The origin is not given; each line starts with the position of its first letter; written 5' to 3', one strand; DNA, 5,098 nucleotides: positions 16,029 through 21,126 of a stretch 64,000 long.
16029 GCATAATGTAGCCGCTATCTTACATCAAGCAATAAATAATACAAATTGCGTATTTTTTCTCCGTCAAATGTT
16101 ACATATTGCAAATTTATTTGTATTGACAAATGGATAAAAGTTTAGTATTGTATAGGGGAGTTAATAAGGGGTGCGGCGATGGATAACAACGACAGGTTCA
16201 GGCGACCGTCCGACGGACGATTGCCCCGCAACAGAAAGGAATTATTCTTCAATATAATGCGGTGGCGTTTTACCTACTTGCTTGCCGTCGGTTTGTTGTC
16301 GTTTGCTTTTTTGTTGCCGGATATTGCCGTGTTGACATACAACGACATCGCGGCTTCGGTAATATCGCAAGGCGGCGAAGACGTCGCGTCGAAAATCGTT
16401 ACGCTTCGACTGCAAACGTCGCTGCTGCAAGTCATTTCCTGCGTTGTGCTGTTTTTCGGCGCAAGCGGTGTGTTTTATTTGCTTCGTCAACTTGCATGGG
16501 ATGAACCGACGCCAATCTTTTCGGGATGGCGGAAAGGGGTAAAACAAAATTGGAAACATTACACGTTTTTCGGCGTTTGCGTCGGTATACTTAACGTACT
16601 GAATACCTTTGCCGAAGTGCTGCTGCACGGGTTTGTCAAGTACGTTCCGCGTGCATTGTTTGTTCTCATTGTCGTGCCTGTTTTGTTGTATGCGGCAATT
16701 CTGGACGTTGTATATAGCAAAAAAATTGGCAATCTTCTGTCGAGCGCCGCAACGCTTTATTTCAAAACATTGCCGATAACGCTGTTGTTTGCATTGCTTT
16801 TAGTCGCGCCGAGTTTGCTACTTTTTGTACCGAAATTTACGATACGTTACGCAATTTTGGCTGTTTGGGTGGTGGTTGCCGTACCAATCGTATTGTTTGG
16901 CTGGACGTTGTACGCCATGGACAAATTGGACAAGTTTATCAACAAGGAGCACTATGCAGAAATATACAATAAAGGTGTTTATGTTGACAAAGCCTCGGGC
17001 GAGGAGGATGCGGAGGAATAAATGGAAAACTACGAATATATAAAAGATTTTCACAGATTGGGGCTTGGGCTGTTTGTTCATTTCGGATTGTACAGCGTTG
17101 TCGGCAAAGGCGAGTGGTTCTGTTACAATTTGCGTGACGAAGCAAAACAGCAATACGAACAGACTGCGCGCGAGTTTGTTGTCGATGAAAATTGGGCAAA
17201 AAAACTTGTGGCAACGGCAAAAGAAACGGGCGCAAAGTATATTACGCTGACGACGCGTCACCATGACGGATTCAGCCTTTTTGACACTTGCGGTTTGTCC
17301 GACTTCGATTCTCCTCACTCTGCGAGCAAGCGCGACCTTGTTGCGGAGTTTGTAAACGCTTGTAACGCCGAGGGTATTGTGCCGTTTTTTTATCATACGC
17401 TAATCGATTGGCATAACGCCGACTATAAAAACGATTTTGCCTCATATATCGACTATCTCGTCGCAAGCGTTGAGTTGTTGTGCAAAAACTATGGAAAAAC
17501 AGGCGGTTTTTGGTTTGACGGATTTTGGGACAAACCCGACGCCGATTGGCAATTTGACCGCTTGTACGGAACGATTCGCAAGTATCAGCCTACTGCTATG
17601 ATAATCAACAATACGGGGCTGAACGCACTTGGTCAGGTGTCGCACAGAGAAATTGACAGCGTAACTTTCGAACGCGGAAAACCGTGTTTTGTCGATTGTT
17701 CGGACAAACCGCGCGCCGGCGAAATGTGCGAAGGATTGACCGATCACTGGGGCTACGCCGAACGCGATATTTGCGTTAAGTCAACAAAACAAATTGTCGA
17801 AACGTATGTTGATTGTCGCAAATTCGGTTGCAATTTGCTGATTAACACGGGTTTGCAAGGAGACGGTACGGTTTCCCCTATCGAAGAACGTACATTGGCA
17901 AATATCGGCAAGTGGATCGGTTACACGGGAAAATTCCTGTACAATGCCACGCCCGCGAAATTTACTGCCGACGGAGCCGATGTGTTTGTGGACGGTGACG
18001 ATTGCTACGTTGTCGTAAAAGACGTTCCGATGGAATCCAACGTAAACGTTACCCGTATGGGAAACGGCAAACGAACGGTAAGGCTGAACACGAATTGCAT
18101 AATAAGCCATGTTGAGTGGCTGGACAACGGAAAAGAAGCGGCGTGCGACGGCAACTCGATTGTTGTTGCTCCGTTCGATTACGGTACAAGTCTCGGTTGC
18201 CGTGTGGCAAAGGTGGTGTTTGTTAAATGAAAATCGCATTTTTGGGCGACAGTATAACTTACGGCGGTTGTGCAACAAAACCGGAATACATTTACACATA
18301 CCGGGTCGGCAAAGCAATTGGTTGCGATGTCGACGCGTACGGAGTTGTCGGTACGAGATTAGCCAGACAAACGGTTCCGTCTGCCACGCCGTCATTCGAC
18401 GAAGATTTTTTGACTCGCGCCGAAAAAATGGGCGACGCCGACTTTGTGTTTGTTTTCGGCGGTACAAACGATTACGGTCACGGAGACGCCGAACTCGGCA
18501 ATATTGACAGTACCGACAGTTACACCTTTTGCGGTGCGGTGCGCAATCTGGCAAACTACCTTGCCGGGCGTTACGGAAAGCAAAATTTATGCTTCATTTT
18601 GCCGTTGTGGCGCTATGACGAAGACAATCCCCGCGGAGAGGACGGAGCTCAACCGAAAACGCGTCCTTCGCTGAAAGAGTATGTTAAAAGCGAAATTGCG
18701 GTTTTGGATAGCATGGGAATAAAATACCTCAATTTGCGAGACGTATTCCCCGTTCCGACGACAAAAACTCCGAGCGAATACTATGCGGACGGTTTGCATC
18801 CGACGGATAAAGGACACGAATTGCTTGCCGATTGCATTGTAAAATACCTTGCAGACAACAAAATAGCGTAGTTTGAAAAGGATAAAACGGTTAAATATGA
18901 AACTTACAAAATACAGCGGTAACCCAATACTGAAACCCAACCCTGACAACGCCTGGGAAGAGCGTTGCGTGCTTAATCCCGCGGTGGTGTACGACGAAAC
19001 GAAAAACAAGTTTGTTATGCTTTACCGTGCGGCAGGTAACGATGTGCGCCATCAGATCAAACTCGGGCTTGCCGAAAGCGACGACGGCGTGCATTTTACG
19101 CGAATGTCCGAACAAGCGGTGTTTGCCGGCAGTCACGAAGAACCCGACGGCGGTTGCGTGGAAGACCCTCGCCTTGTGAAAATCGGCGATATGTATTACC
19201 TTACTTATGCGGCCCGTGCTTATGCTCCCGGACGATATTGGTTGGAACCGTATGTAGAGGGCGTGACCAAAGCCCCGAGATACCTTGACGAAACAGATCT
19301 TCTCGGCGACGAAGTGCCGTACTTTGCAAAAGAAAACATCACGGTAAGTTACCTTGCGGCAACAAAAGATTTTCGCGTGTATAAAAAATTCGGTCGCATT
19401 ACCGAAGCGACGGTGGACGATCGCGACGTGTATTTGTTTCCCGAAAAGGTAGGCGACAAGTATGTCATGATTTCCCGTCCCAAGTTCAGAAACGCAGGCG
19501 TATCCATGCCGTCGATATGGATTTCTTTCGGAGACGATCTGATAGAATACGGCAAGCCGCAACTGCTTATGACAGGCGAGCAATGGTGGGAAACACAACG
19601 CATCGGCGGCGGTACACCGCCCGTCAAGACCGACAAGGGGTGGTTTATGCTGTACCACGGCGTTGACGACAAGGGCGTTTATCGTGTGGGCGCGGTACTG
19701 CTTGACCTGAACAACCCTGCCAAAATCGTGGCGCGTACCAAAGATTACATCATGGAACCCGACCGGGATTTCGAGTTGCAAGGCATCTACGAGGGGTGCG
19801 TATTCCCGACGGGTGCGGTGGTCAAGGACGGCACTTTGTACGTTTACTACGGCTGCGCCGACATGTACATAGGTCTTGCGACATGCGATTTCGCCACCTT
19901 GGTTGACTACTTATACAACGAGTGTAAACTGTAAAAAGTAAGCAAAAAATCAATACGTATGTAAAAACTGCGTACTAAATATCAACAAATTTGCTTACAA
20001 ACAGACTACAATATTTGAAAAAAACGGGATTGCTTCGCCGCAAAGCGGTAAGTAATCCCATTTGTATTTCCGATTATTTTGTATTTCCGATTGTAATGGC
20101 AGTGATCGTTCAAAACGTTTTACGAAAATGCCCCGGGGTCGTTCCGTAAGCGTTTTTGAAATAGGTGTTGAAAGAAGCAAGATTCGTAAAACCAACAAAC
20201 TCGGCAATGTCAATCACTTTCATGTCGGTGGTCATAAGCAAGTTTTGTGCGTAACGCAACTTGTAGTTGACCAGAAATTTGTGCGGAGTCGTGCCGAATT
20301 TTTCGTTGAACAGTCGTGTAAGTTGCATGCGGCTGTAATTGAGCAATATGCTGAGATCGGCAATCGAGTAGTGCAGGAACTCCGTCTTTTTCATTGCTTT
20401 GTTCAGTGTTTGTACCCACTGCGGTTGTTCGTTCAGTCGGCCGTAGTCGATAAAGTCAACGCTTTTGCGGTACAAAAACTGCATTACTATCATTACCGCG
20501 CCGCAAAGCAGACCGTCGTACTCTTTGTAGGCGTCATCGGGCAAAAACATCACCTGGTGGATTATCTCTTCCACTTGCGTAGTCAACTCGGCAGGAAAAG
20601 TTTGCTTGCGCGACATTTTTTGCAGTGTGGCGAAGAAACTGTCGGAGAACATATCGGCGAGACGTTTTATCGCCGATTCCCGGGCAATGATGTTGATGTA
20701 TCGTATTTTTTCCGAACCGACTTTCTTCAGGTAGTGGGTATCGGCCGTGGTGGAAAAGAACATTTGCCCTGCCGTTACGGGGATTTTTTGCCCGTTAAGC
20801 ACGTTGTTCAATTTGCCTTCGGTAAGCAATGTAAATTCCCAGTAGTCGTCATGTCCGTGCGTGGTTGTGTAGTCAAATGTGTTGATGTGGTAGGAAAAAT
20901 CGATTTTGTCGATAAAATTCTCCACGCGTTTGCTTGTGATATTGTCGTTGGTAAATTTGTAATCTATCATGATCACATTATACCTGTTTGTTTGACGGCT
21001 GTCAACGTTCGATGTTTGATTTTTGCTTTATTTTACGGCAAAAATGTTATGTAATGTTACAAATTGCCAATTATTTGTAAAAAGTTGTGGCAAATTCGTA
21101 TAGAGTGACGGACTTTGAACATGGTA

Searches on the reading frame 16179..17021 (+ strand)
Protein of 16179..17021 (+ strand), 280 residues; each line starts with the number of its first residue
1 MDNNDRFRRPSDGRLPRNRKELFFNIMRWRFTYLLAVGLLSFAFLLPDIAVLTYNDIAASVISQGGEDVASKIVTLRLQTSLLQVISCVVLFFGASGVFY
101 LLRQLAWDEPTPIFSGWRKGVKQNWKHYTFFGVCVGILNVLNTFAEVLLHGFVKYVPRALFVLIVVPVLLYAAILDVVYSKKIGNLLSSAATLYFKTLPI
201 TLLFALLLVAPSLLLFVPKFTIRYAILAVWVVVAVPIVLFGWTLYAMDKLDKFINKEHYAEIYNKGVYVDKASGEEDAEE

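Call 6: search_protein_families(library=pfam, proteins=[window:16179-17021:+], max_evalue=0.001)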
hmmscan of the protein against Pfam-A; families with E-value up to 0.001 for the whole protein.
window:16179-17021:+ (280 aa): 0 families

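Call 27: search_protein_families(library=pfam, proteins=[window:16179-17021:+], max_evalue=5)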
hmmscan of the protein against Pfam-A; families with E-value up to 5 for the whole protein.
window:16179-17021:+ (280 aa): 0 families

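Call 67: search_protein_families(library=ncbifam, proteins=[window:16179-17021:+], max_evalue=0.01)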
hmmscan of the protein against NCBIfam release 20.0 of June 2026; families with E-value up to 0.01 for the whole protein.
window:16179-17021:+ (280 aa): 1 family
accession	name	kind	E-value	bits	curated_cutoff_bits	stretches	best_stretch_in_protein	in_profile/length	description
NF052431.1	MusI_fam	subfamily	0.00022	21.1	160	1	95-239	36-191/194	MusI family membrane protein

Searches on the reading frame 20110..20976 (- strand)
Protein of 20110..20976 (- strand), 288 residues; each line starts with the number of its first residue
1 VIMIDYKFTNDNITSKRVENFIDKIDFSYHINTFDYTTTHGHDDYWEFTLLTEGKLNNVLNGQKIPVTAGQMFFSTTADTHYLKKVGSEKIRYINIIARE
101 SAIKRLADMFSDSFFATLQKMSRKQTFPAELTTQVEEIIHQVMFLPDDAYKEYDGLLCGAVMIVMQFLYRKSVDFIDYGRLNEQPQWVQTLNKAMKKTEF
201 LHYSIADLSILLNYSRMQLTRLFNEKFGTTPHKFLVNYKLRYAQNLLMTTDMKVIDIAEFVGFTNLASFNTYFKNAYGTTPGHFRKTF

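Call 27: search_protein_families(library=pfam, proteins=[window:20110-20976:-], max_evalue=5)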
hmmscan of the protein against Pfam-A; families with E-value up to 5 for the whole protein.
window:20110-20976:- (288 aa): 6 families
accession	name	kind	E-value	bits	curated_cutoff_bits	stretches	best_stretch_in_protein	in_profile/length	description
PF12833.13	HTH_18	-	9.9e-21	74.3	33.6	1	212-286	5-79/80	Helix-turn-helix domain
PF00165.29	HTH_AraC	-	5.4e-14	52.3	26.6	2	249-285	6-41/42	Bacterial regulatory helix-turn-helix proteins, AraC family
PF07883.17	Cupin_2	-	1.6e-05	25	27.2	1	38-96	12-69/70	Cupin domain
PF02311.25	AraC_binding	-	1.7e-05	25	21.1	1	35-142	12-116/135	AraC-like ligand binding domain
PF06339.18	Ectoine_synth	-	0.0037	18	27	1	7-85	15-97/127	Ectoine synthase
PF24127.1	DUF7395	-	0.051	13.9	27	1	8-29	8-29/49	Domain of unknown function (DUF7395)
